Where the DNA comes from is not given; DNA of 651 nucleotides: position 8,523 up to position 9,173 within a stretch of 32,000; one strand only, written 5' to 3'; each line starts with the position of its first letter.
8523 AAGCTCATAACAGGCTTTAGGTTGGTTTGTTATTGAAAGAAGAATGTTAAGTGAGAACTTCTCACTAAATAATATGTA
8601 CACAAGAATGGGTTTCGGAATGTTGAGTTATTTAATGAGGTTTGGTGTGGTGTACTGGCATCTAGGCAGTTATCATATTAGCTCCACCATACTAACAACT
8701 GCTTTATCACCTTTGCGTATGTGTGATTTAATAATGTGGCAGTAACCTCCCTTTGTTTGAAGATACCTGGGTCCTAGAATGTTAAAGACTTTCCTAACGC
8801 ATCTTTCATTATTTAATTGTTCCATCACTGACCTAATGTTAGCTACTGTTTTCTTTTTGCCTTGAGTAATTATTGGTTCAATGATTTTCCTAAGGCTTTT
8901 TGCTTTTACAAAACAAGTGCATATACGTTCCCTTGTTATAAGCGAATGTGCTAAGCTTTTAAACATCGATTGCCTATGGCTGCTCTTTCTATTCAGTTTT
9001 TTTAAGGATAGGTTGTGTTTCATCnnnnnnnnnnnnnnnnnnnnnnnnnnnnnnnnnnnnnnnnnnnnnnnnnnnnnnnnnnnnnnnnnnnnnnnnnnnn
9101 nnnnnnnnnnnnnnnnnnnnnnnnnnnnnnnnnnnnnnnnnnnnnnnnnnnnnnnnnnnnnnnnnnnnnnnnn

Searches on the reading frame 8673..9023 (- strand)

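Call 7: search_protein_families(library=ncbifam, proteins=[window:8673-9023:-])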
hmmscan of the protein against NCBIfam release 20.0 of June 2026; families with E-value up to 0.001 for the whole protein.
window:8673-9023:- (116 aa): 2 families
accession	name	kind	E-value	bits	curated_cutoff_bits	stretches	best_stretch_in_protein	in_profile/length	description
TIGR00059.1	L17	equivalog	2.1e-31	108.5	70.05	1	7-116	2-111/112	50S ribosomal protein L17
NF051448.1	50S_L17_sunset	exception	3e-23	82.7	280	1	13-116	13-116/229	50S ribosomal protein L17, sunset domain variant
